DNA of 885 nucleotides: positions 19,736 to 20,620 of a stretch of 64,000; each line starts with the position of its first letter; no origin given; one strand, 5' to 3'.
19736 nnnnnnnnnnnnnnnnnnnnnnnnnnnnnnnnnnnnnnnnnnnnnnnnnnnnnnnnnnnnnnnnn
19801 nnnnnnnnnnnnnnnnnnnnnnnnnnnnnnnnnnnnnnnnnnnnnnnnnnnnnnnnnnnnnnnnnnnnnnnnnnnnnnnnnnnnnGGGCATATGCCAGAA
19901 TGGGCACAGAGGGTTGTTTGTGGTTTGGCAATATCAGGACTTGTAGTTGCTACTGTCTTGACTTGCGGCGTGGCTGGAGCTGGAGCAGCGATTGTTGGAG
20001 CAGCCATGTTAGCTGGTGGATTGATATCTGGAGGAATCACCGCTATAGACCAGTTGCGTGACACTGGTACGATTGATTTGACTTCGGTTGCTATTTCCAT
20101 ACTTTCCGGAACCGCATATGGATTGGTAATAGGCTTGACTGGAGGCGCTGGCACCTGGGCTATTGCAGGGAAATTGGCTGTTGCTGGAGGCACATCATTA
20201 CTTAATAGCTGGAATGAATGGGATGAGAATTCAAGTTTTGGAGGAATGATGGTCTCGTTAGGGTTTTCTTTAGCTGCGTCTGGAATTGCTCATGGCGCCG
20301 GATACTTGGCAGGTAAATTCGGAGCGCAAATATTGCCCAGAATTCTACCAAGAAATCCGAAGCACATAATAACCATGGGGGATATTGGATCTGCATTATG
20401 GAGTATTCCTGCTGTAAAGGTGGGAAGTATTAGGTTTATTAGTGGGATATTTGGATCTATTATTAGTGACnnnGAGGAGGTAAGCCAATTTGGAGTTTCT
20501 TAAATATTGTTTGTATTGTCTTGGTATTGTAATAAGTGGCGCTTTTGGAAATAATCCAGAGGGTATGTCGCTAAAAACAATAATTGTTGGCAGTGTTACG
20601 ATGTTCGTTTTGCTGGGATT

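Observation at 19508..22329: Two tandem orphan RHS-CT / membrane-immunity cassettes with no full-length rhs gene within 19 kb upstream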

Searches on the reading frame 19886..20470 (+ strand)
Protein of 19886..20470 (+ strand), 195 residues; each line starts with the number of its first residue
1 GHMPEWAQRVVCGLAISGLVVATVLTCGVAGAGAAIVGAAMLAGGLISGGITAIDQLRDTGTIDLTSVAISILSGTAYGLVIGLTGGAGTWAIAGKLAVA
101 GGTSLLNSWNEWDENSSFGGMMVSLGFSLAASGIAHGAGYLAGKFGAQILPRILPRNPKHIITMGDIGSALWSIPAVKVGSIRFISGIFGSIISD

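Call 9: find_homologous_proteins(query=window:19886-20470:+, max_evalue=0.001)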
Query window:19886-20470:+ (195 aa): 50 proteins with E <= 0.001 among 3808 candidates.
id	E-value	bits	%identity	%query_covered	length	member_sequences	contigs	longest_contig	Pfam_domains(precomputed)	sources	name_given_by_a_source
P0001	2.2e-114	398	100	100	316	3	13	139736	PF25023.2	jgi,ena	-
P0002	9.6e-84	298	75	99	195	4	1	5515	-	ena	-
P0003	5.6e-82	292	75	100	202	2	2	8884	-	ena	-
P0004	2.3e-76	274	71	100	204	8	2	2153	-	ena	-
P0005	4.5e-76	273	71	100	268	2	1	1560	-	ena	-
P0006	4.6e-76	273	71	100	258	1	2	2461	-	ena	-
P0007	5.9e-76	273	71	100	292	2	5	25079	-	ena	-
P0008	6.9e-76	273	71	100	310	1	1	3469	-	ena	-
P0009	6.9e-76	273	71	100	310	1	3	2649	-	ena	-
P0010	6.9e-76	273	71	100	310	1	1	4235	-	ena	-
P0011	2.5e-75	271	72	100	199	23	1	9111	-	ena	-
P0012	1.5e-74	268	71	100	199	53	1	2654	-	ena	-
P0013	1.7e-74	268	71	100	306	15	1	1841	PF25023.2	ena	-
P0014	2.0e-74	268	70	100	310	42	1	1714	-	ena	-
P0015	3.8e-74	267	70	100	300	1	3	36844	-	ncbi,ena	-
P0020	4.8e-67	244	65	100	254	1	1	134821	-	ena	-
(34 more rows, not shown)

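Call 13: find_encoding_contigs(protein=P0001, flank=10000, max_places=8)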
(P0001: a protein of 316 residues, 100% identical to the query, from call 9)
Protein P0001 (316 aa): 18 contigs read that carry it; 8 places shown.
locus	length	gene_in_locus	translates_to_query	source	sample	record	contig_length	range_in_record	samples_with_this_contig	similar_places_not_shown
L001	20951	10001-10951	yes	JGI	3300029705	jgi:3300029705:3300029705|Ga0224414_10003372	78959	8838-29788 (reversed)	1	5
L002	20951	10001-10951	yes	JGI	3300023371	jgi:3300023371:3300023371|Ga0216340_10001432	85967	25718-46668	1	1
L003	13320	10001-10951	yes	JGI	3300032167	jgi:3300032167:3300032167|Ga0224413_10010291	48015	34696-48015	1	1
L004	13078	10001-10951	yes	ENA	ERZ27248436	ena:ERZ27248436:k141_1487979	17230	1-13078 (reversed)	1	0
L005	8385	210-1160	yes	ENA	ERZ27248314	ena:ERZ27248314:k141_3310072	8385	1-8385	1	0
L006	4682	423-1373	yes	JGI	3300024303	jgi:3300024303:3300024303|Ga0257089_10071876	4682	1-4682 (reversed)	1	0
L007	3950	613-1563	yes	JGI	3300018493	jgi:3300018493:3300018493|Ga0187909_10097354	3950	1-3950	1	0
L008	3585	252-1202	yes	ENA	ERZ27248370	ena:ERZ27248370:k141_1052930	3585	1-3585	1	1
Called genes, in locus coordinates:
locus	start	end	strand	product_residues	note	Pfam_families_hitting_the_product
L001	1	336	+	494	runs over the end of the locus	PF00005:ABC_tran, PF13304:AAA_21 (faint), PF00005:ABC_tran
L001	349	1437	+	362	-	PF02653:BPD_transp_2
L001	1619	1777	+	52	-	-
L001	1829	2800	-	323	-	PF16654:DAPDH_C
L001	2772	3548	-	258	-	PF01113:DapB_N, PF05173:DapB_C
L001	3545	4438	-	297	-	PF00701:DHDPS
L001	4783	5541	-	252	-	-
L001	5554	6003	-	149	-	PF03652:RuvX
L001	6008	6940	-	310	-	PF12697:Abhydrolase_6 (weak), PF12146:Hydrolase_4, PF00561:Abhydrolase_1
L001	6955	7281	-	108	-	PF12647:RNHCP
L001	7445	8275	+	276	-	PF00456:Transketolase_N, PF13292:DXP_synthase_N, PF00676:E1_dh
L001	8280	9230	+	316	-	PF02779:Transket_pyr, PF02780:Transketolase_C, PF22613:Transketolase_C_1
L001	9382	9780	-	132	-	-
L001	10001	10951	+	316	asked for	PF25023:TEN_YD-shell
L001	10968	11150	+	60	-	-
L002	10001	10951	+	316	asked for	PF25023:TEN_YD-shell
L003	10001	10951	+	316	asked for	PF25023:TEN_YD-shell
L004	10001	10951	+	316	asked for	PF25023:TEN_YD-shell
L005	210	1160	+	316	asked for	PF25023:TEN_YD-shell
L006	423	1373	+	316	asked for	PF25023:TEN_YD-shell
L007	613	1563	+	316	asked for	PF25023:TEN_YD-shell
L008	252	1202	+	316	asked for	PF25023:TEN_YD-shell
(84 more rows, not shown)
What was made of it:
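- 19475..20473 (+): Orphan rhs fragment 1: truncated RHS core tail (homology from ~19505; ATG 19520; core to 19885) plus CT1 (19886-20470, 195 aa; predicted helical, hydrophobic, Gly/Ala/Ser-zipper-rich). Exact protein P0001 occurs on >=18 contigs (calls 9, 13).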

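Call 25: find_encoding_contigs(protein=P0020, flank=10000, max_places=3)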
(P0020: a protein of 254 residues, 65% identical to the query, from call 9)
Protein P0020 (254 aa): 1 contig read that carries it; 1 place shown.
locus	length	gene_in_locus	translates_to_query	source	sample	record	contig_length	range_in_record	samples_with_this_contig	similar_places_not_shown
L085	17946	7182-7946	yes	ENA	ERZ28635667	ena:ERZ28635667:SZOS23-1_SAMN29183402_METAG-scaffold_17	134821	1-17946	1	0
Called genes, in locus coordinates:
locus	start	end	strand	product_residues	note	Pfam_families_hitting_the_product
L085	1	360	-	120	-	?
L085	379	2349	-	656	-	PF02518:HATPase_c, PF00204:DNA_gyraseB, PF01751:Toprim, PF00986:DNA_gyraseB_C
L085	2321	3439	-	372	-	PF02463:SMC_N, PF13175:AAA_15 (faint), PF13476:AAA_23 (weak)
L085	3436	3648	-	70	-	PF13275:S4_2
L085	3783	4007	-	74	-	PF01084:Ribosomal_S18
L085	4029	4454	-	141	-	PF00436:SSB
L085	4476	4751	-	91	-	PF01250:Ribosomal_S6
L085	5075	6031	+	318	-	-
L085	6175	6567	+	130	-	-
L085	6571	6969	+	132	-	-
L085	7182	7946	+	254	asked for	-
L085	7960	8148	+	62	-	-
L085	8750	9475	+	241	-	-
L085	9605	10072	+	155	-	-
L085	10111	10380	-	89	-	PF04232:SpoVS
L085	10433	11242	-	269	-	PF00149:Metallophos, PF13277:YmdB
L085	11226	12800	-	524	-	PF12072:RNase_Y_N, PF00013:KH_1, PF22891:KH_PNO1_2nd (faint), PF01966:HD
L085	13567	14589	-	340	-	PF00154:RecA_N, PF06745:ATPase (weak), PF08423:Rad51 (weak), PF01637:ATPase_2 (weak), PF13481:AAA_25 (faint), PF27531:MT3502_N (weak), PF13479:AAA_24 (weak), PF21096:RecA_C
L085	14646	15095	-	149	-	PF02464:CinA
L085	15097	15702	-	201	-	PF01066:CDP-OH_P_transf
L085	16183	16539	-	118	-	PF05103:DivIVA (weak)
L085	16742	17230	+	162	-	PF03838:RecU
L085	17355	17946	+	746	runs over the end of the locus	PF00912:Transgly, PF00905:Transpeptidase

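Call 26: find_encoding_contigs(protein=P0015, flank=10000, max_places=3)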
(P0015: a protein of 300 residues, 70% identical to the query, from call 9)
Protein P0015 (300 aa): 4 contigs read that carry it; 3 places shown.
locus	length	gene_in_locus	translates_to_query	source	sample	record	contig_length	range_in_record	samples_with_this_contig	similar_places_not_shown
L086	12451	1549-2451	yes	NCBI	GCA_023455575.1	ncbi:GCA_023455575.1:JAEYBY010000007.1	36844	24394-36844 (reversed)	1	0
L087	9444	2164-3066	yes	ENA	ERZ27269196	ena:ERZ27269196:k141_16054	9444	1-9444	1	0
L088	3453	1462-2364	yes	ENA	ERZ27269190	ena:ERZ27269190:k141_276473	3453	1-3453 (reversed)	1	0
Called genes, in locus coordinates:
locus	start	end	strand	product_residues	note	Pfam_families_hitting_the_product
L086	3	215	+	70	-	?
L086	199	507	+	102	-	-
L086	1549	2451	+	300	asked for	-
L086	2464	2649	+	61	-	-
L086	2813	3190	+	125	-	-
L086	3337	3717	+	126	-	-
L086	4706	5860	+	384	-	PF00465:Fe-ADH, PF13685:Fe-ADH_2, PF25137:ADH_Fe_C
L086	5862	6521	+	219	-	PF07947:YhhN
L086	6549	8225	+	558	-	PF01432:Peptidase_M3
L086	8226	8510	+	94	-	-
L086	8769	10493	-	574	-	PF13522:GATase_6, PF13537:GATase_7, PF01380:SIS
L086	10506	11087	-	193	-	PF06695:Sm_multidrug_ex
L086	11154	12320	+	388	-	PF02878:PGM_PMM_I, PF02879:PGM_PMM_II (weak), PF02880:PGM_PMM_III, PF00408:PGM_PMM_IV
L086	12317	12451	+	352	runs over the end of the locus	PF01820:Dala_Dala_lig_N, PF02222:ATP-grasp, PF07478:Dala_Dala_lig_C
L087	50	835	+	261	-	-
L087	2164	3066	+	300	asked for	-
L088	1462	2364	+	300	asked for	-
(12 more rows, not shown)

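Call 29: predict_structure(alignment_id=A1)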
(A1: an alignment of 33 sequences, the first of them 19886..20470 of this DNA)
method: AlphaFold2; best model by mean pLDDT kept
length: 195 residues; sequences in the alignment: 33
mean_pLDDT: 53.1   pTM: 0.49
mean pLDDT of the five models: 53.1, 52.4, 49.5, 49.4, 43.9
residues with pLDDT >= 90: 0; 70-90: 30; 50-70: 76; < 50: 89
segments of 3 or more residues with pLDDT < 50: 89-91, 113-195
pLDDT, mean of each block of 10 residues (from residue 1): 63 66 65 64 71 71 73 67 57 53 58 47 41 40 40 39 34 37 34 30
secondary structure, 60 per line:
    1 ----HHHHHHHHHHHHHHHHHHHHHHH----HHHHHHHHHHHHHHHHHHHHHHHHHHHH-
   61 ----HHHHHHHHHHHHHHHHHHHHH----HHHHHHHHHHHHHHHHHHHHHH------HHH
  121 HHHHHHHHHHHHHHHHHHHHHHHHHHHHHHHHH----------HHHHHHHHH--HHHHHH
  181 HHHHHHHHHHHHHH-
elements in order: H5-27 H32-59 H65-85 H90-111 H118-153 H164-172 H175-194

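Call 32: search_protein_representatives(alignment_id=A3)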
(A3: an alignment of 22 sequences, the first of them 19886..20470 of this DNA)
Query: 22 sequences, 200 profile positions. Proteins with E-value up to 0.001 (for the whole library): 95; up to 1e-10: 28; up to 1e-30: 12. The best 95 are listed.
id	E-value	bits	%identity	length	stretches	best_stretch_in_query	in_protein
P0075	5.7e-103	359.5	-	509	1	1-199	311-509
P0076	3.3e-95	334.1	-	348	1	1-199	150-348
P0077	4.5e-86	304.3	-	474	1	1-198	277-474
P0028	1.4e-84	299.4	-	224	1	2-199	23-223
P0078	2.4e-77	275.8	-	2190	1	1-199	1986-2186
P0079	2.8e-68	246.2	-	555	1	1-200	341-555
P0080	7.0e-66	238.4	-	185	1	25-199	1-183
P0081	4.2e-55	203.2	-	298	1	8-192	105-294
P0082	3.4e-48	180.6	-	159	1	47-199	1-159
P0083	4.8e-40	154.0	-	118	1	9-110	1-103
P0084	1.4e-33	132.9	-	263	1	3-144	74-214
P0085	2.2e-31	125.8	-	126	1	70-171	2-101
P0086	3.1e-28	115.5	-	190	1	1-159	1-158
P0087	4.2e-26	108.5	-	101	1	99-199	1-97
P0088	5.1e-23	98.4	-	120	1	76-196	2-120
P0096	1.3e-12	64.5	-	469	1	3-166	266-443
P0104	1.6e-09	54.3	-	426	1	2-148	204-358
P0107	4.6e-09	52.9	-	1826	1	16-198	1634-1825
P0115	2.8e-07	47.1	-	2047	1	10-192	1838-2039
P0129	5.1e-06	43.0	-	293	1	2-55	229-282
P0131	9.0e-06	42.2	-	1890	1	2-142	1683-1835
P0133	1.6e-05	41.4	-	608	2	1-61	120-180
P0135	1.8e-05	41.1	-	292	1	1-61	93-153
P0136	1.8e-05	41.1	-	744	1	1-60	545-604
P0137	2.1e-05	40.9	-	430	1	1-60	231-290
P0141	4.0e-05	40.0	-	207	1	3-61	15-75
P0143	6.6e-05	39.3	-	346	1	1-88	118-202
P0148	1.3e-04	38.4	-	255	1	1-102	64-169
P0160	4.2e-04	36.7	-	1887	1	11-199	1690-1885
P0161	4.6e-04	36.6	-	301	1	2-50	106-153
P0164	5.8e-04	36.2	-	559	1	11-161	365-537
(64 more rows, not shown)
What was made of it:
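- Tried and rejected: The exhaustive HMM search found full-length carriers (call 32).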

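Call 33: search_protein_families(library=pfam, proteins=[P0078, P0107, P0115, P0075, P0077, P0079, P0096, P0136, P0164, P0104], max_evalue=0.001)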
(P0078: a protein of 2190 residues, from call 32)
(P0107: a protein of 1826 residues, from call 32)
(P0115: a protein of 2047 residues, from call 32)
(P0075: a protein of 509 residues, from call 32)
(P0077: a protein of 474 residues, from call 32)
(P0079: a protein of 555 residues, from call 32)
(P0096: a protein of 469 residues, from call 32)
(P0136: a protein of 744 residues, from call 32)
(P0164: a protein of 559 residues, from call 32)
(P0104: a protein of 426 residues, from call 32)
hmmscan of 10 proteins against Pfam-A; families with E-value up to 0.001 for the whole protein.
P0078 (2190 aa): 1 family
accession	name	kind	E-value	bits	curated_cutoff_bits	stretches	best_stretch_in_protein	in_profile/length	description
PF05593.20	RHS_repeat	-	1.5e-16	60.7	22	1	1682-1711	1-30/38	RHS Repeat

P0107 (1826 aa): 2 families
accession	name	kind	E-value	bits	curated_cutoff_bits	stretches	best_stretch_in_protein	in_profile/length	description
PF05593.20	RHS_repeat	-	8.5e-20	71.1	22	0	913-944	1-33/38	RHS Repeat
PF20148.4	DUF6531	-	0.00014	22.6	24.1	1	157-222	4-57/74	Domain of unknown function (DUF6531)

P0115 (2047 aa): 1 family
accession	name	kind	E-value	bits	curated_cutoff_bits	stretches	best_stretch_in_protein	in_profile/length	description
PF05593.20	RHS_repeat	-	1e-13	51.7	22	0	1515-1544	1-30/38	RHS Repeat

P0075 (509 aa): 1 family
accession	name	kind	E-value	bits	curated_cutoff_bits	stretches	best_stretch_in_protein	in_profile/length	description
PF05593.20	RHS_repeat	-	2e-10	41.3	22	0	214-239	4-28/38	RHS Repeat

P0077 (474 aa): 1 family
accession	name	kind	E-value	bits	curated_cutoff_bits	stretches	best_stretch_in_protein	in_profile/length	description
PF05593.20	RHS_repeat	-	0.00014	22.6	22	0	175-209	4-37/38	RHS Repeat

P0079 (555 aa): 1 family
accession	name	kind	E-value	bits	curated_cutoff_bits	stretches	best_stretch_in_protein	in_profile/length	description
PF05593.20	RHS_repeat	-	1.1e-13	51.7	22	1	64-97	1-33/38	RHS Repeat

P0096 (469 aa): 2 families
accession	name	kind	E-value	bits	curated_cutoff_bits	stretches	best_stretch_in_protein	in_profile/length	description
PF05593.20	RHS_repeat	-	2.8e-11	44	22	0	165-191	2-27/38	RHS Repeat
PF03527.20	RHS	-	0.00084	19.6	27.9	0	160-194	2-36/38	RHS protein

P0136 (744 aa): 1 family
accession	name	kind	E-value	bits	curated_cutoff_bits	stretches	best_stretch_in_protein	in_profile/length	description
PF05593.20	RHS_repeat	-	2.3e-07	31.5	22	1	446-472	2-27/38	RHS Repeat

P0164 (559 aa): 2 families
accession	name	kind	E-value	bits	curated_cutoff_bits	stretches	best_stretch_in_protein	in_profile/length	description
PF05593.20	RHS_repeat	-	8.6e-08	32.8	22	0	52-83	1-33/38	RHS Repeat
PF04888.17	SseC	-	0.00039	20.5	30.2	1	350-423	126-190/312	Secretion system effector C (SseC) like family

P0104 (426 aa): 1 family
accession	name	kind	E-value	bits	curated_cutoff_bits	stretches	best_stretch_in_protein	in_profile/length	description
PF05593.20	RHS_repeat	-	7e-08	33.1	22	0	29-56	5-32/38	RHS Repeat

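Call 35: search_solved_structures(query=A3, max_evalue=10)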
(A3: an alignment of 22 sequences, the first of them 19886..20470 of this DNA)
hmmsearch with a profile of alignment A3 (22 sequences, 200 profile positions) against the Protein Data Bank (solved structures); distinct sequences matched with E-value up to 10: 2.
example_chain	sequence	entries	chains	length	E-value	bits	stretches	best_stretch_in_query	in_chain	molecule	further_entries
8swu_A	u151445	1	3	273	0.38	14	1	55-111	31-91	Purine nucleoside phosphorylase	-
6vej_A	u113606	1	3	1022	1.5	12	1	43-115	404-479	Probable Resistance-Nodulation-Cell Division (RND) efflux transporter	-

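Call 37: search_protein_families(library=pfam, alignment_id=A3, max_evalue=1)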
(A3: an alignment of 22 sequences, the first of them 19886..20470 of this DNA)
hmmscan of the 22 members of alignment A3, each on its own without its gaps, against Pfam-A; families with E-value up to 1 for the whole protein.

A. member 1, window:19886-20470:+ (195 aa): 0 families

B. families by the number of members that match (of 22 scanned): 6 families
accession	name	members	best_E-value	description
PF22364.1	VID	4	0.1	VirG insertion domain (VID)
PF17628.7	IncD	3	0.11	Inclusion membrane protein D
PF04888.17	SseC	2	0.0018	Secretion system effector C (SseC) like family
PF08183.16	SpoV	1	0.37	Stage V sporulation protein family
PF20988.2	SidF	1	0.6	Phosphoinositide phosphatase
PF19865.4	DUF6338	1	0.96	Family of unknown function (DUF6338)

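Call 42: fold_search(model_id=the predicted structure, library=pdb)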
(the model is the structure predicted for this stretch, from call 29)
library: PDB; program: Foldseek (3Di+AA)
matches with E <= 10: 274; with E <= 0.001: 0
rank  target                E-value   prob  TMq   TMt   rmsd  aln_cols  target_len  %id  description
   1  7xtb_R                3.9e-01  0.35  0.24  0.19  19.1       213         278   10  Serotonin 6 (5-HT6) receptor-Gs-Nb35 complex (released 2022-07-27)
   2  8e1m_B                6.7e-01  0.35  0.19  0.26   9.6       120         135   16  Cryo-EM structure of the endogenous core TIM23 complex from S. cerevisiae (released 2023-06-21)
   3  9jlc_R                7.0e-01  0.25  0.26  0.22  19.2       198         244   15  Cryo-EM structure of MAS1-Gi Complex with AVE 0991 (released 2025-09-24)
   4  7v9m_R                7.4e-01  0.21  0.23  0.18  17.9       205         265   12  Cryo-EM structure of the GHRH-bound human GHRHR splice variant 1 complex (released 2021-10-20)
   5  6xr2_A                9.3e-01  0.35  0.27  0.29  15.0       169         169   17  Computationally designed right-handed alpha/alpha homotrimeric toroid with 3 repeats per subunit (released 2021-07-14)
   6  7f53_R                1.0e+00  0.16  0.22  0.18  21.1       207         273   11  Cryo-EM structure of a-MSH-MC4R-Gs_Nb35 complex (released 2021-11-03)
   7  7cz5_R                1.1e+00  0.18  0.23  0.18  17.1       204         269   11  Cryo-EM structure of the human growth hormone-releasing hormone receptor-Gs protein complex (released 2020-11-18)
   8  9khh_C                1.3e+00  0.11  0.21  0.08  20.1       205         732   10  Structure of the complex of LGR4 with Norrin (2:2) (released 2025-07-16)
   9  2nmr                  1.3e+00  0.20  0.22  0.13  18.5       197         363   14  An unusual twin-His arrangement in the pore of ammonia channels is essential for substrate conductance (released 2006-11-14)
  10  9khh_D                1.3e+00  0.11  0.21  0.08  17.5       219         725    9  Structure of the complex of LGR4 with Norrin (2:2) (released 2025-07-16)
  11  8uca_AM               1.5e+00  0.51  0.29  0.37   5.4       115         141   15  Formation of I2+III2 supercomplex rescues respiratory chain defects (released 2025-01-15)
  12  8jlz_R                1.5e+00  0.11  0.20  0.16  19.2       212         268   11  ST1936-5HT6R complex (released 2023-06-28)
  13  8ib4_Y                1.6e+00  0.54  0.34  0.44   7.0       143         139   15  Respiratory complex CI:CIII2, type IA, Wild type mouse under cold temperature (released 2024-09-18)
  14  5gup_V                1.7e+00  0.41  0.34  0.43   6.8       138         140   12  Cryo-EM structure of mammalian respiratory supercomplex I1III2IV1 (released 2017-03-29)
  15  7unj_B                1.7e+00  0.41  0.27  0.25   8.3       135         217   10  De novo designed chlorophyll dimer protein with Zn pheophorbide a methyl ester matching geometry of purple bacterial s (released 2023-04-19)
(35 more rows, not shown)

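Call 54: find_encoding_contigs(protein=P0078, flank=6000, max_places=3)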
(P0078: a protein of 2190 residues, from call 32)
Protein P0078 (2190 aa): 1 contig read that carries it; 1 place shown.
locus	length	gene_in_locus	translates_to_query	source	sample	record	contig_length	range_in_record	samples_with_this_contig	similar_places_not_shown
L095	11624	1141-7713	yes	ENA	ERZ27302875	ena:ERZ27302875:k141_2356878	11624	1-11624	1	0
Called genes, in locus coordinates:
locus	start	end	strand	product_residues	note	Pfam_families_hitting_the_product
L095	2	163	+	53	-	?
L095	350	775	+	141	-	-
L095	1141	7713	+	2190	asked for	PF25023:TEN_YD-shell (weak), PF05593:RHS_repeat (weak)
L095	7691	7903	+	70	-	-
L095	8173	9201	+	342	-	-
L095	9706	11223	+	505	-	PF00239:Resolvase, PF07508:Recombinase, PF13408:Zn_ribbon_recom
